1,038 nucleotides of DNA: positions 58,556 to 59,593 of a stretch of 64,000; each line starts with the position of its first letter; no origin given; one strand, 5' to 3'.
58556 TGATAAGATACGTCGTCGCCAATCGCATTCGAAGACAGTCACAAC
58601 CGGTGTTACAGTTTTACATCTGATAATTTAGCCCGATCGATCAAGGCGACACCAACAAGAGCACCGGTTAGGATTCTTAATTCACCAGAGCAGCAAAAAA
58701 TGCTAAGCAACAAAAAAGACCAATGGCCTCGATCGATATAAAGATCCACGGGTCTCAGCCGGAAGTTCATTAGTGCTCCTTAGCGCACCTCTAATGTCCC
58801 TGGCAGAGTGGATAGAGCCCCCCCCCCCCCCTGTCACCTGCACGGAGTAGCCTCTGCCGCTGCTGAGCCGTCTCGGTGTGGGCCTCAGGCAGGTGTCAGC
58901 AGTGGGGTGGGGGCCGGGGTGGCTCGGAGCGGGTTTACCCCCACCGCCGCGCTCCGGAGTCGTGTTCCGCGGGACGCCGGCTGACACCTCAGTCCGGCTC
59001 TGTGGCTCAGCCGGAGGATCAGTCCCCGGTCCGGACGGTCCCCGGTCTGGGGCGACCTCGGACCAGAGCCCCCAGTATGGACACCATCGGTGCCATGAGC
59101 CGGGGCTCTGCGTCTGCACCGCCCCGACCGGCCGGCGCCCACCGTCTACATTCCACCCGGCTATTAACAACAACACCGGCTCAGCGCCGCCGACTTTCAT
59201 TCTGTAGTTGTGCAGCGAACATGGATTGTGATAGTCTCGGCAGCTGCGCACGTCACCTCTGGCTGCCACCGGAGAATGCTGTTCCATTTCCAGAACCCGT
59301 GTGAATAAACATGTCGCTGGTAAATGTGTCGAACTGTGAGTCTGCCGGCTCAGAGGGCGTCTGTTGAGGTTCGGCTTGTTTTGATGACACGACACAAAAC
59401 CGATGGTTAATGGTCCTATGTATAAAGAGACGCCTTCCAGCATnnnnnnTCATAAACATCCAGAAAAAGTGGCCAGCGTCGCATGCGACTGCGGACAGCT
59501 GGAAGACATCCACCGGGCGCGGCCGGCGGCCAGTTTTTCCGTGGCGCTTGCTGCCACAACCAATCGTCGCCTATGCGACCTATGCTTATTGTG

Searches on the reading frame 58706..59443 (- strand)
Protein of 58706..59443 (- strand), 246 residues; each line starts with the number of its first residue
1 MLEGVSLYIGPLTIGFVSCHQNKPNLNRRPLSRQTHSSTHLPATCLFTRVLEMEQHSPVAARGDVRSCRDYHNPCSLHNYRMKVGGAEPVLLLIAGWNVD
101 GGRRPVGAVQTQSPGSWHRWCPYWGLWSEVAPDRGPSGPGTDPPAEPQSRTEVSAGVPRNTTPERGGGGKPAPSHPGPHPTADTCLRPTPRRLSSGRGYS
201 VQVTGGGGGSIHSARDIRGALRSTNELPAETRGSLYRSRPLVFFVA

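Call 11: search_protein_families(library=pfam, proteins=[window:58706-59443:-], max_evalue=0.01)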
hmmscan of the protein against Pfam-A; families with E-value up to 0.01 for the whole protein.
window:58706-59443:- (246 aa): 0 families

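Call 59: find_encoding_contigs(protein=window:58706-59443:-, flank=2000, max_places=3)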
Protein window:58706-59443:- (246 aa): no gene with exactly this product is on record in the collection.
